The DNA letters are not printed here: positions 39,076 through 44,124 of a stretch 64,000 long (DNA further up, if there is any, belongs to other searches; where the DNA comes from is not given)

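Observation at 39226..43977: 1583-aa T9SS cargo protein with no identifiable domain, flanked by a strong terminator and a long leader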

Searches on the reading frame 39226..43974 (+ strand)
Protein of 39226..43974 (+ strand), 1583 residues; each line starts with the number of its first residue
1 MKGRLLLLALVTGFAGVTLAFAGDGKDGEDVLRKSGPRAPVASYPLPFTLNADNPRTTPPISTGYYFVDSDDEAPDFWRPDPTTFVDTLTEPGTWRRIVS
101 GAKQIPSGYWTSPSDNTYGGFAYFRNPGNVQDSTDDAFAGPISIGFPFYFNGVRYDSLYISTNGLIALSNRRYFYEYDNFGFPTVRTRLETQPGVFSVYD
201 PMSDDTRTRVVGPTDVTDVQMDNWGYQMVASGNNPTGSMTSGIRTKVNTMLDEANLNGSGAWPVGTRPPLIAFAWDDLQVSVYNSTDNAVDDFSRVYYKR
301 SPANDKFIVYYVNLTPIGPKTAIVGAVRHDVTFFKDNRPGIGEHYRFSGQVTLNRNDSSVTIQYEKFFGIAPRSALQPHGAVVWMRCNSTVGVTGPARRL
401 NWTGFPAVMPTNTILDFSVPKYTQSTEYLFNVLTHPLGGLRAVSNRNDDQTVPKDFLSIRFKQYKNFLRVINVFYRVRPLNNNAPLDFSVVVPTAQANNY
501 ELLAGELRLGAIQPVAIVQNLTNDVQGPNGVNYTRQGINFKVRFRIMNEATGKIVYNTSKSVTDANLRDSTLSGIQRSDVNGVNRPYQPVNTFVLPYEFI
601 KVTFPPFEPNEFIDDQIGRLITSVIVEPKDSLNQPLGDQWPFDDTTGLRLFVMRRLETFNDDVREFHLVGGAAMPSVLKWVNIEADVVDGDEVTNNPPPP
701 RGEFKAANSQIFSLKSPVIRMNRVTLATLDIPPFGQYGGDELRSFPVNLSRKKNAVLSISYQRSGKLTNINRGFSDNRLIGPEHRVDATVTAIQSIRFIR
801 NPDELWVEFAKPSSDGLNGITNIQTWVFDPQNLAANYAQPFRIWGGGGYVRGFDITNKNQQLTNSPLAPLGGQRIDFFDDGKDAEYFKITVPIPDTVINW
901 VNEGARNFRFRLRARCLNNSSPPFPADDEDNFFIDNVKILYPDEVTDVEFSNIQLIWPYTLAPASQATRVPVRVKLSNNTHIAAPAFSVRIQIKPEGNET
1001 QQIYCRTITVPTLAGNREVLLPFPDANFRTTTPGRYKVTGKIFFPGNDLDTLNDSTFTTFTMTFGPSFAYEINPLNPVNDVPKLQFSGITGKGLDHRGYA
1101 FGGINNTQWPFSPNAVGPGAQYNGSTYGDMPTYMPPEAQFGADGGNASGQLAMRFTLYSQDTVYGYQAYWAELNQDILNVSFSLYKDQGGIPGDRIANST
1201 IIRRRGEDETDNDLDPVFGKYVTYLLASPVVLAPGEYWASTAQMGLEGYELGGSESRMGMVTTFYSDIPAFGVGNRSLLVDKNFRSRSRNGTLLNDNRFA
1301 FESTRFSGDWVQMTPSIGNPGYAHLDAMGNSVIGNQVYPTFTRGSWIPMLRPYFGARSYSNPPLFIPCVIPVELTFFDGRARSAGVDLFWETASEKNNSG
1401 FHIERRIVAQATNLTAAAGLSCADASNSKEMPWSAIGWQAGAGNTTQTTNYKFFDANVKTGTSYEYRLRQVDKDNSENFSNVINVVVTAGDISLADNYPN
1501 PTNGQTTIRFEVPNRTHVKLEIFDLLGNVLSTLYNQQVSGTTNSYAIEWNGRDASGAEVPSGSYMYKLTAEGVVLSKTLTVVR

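Call 3: search_protein_families(library=pfam, proteins=[window:39226-43974:+], max_evalue=1)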
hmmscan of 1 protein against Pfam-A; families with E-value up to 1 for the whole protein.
window:39226-43974:+ (1583 aa): 3 families
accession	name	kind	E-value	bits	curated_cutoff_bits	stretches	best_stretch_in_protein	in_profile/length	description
PF18962.6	Por_Secre_tail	-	1.8e-07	31.8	27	1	1498-1577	2-71/75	Secretion system C-terminal sorting domain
PF13860.13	FlgD_ig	-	2.8e-06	27.7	27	1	1503-1571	7-76/79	FlgD Ig-like domain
PF13585.12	CHU_C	-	0.0083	16.7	27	1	1513-1570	24-72/86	CHU_C Type IX secretion signal domain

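Call 4: search_protein_families(library=ncbifam, proteins=[window:39226-43974:+], max_evalue=1)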
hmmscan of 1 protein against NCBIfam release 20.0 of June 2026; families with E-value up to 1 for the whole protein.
window:39226-43974:+ (1583 aa): 10 families
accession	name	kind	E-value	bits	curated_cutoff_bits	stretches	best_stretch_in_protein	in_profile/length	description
NF033707.1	T9SS_sortase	equivalog_domain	3.7e-11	41.4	420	1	1467-1571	969-1078/1095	type IX secretion system sortase PorU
TIGR04183.1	Por_Secre_tail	domain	4.8e-09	36.1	23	1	1498-1579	2-69/72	T9SS type A sorting domain-containing protein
NF052323.1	T9SSA_dep_M6i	equivalog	6.1e-07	27.8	600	1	1496-1570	959-1026/1043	T9SS-dependent M6-like inactivated metalloprotease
NF009276.0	PRK12633.1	equivalog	0.00034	20.4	383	1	1470-1571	79-182/234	flagellar basal body rod modification protein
NF053608.1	Lsa66_OmpA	equivalog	0.0026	16.2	700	1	1458-1569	217-337/581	fibronectin-binding adhesin Lsa66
NF038113.1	T9SSA_dep_M36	equivalog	0.0028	15.9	885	1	1493-1550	791-844/869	T9SS-dependent M36 family metallopeptidase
NF005176.1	PRK06655.1-1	equivalog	0.0066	16.4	230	1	1503-1571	85-150/197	flagellar hook assembly protein FlgD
NF009452.0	PRK12812.1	equivalog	0.023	14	258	1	1516-1569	152-205/289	flagellar basal body rod modification protein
TIGR03000.1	plancto_dom_1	domain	0.03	14.2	43.1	1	1443-1491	21-69/75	TIGR03000 domain-containing protein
NF009453.0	PRK12813.1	equivalog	0.046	13.2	264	1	1542-1569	145-172/223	flagellar basal body rod modification protein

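Call 8: find_homologous_proteins(query=window:39226-43974:+, max_evalue=0.001)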
Query window:39226-43974:+ (1583 aa): 207 proteins with E <= 0.001 among 8000 candidates; the best 120 are listed.
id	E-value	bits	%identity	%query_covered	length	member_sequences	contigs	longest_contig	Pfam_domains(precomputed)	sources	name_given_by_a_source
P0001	0.0e+0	3306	89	100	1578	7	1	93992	PF18962.8,PF13860.13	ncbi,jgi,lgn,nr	ncbi:MAG: T9SS type A sorting domain-containing protein [bacterium]|nr:T9SS type A sorting domain-co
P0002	0.0e+0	2782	75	100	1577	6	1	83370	PF13860.13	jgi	-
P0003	0.0e+0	2749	75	99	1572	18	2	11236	PF18962.8,PF13860.13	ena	-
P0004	0.0e+0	2676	74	100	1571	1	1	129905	PF18962.8,PF13860.13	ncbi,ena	-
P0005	0.0e+0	2675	73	99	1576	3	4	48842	PF13860.13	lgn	-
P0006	0.0e+0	2668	73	100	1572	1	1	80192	PF18962.8,PF13860.13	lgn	-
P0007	0.0e+0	2655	73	100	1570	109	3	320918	PF18962.8,PF13860.13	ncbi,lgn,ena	-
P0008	0.0e+0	2651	73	99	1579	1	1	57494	PF13860.13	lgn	-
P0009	0.0e+0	2649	72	100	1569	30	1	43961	PF18962.8,PF13860.13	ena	-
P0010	0.0e+0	2625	72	100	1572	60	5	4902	PF18962.8,PF13860.13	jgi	-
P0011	0.0e+0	2618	72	100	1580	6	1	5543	PF18962.8,PF13860.13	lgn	-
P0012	0.0e+0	2615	72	100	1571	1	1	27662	PF13860.13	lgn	-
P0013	0.0e+0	2615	72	100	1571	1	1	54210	PF13860.13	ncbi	-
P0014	0.0e+0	2606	71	100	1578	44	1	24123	PF18962.8,PF13860.13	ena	-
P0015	0.0e+0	2602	72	99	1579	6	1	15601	-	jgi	-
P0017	0.0e+0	2589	71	100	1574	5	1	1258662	PF18962.8,PF13860.13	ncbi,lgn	ncbi:MAG: hypothetical protein RL594_973 [Bacteroidota bacterium]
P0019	0.0e+0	2561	70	100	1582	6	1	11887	PF18962.8,PF13860.13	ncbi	-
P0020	0.0e+0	2555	70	100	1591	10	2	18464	PF18962.8,PF13860.13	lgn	-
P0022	0.0e+0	2552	70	100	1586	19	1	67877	PF18962.8,PF13860.13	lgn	-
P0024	0.0e+0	2544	69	100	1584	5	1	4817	PF18962.8,PF13860.13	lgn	-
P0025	0.0e+0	2538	70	100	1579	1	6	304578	PF18962.8,PF13860.13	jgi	jgi:hypothetical protein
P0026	0.0e+0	2527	70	100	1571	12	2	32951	PF18962.8,PF13860.13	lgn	-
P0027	0.0e+0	2510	70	100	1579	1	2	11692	PF18962.8,PF13860.13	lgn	-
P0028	0.0e+0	2509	70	99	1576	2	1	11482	PF18962.8,PF13860.13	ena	-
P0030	0.0e+0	2493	69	99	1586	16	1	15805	PF18962.8,PF13860.13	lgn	-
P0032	0.0e+0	2460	69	99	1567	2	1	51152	PF18962.8,PF13860.13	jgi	jgi:hypothetical protein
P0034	0.0e+0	2423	67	100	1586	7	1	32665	PF18962.8,PF13860.13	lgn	-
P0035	0.0e+0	2421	67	100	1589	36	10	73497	PF18962.8,PF13860.13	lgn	-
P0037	0.0e+0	2393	67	100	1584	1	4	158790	PF18962.8,PF13860.13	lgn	-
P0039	0.0e+0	2385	66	100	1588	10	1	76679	PF18962.8,PF13860.13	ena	-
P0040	0.0e+0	2371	70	93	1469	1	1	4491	PF18962.8,PF13860.13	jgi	jgi:hypothetical protein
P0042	0.0e+0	2007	69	79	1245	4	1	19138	PF18962.8,PF13860.13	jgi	jgi:hypothetical protein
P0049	0.0e+0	1224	42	99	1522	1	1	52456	PF18962.8,PF13860.13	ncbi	ncbi:MAG: FlgD immunoglobulin-like domain containing protein [Bacteroidota bacterium]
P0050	0.0e+0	1218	42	100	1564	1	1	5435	PF18962.8,PF13860.13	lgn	-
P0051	0.0e+0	1216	42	100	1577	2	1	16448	PF18962.8,PF13860.13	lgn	-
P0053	0.0e+0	1207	44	100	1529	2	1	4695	PF18962.8,PF13860.13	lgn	-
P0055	0.0e+0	1192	43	100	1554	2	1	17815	PF18962.8,PF13860.13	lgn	-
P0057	0.0e+0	1183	43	100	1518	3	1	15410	PF18962.8,PF13860.13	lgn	-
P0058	0.0e+0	1183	42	100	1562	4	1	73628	PF18962.8,PF13860.13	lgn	-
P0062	0.0e+0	1166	42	100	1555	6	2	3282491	PF13860.13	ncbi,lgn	ncbi:MAG: FlgD immunoglobulin-like domain containing protein [Candidatus Kapaibacterium sp.]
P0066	0.0e+0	1158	42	100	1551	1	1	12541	PF18962.8,PF13860.13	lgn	-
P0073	0.0e+0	1141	42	98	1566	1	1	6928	PF18962.8,PF13860.13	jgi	-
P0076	0.0e+0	1139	42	100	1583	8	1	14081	PF13860.13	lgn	-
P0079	0.0e+0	1132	42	99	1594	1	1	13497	PF18962.8,PF13860.13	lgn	-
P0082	0.0e+0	1126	41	100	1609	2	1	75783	PF18962.8,PF13860.13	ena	-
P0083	0.0e+0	1125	41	100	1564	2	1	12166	PF18962.8,PF13860.13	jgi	-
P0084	0.0e+0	1125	42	100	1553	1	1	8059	PF18962.8,PF13860.13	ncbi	-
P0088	0.0e+0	1100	42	100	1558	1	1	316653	PF13860.13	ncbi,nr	ncbi:MAG: hypothetical protein N2517_00005, partial [Ignavibacteria bacterium]|nr:hypothetical prote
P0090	0.0e+0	1097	41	100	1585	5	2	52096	PF18962.8,PF13860.13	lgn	-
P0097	0.0e+0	1066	40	99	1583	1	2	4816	PF13860.13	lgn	-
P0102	0.0e+0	1037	40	97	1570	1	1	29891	PF18962.8,PF13860.13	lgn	-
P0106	0.0e+0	1033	39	100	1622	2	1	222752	PF18962.8,PF13860.13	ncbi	-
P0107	0.0e+0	1033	39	99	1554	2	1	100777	PF18962.8,PF13860.13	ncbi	-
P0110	0.0e+0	1025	39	99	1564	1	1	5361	PF18962.8,PF13860.13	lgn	-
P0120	3.6e-287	974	38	100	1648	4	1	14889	PF18962.8,PF13860.13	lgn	-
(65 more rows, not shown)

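Call 9: search_solved_structures(query=window:39226-43974:+, max_evalue=10)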
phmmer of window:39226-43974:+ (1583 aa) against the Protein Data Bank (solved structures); distinct sequences matched with E-value up to 10: 1.
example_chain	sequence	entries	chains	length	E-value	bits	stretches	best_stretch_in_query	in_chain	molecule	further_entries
3osv_A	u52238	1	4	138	0.21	12.1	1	1507-1568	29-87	Flagellar basal-body rod modification protein FlgD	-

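Call 10: search_protein_families(library=phrogs, proteins=[window:39226-43974:+], max_evalue=1)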
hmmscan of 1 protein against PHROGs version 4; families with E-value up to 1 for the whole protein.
window:39226-43974:+ (1583 aa): 1 family
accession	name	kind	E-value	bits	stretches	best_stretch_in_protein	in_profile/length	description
phrog_27466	-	unknown function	0.34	12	1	782-821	22-61/83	-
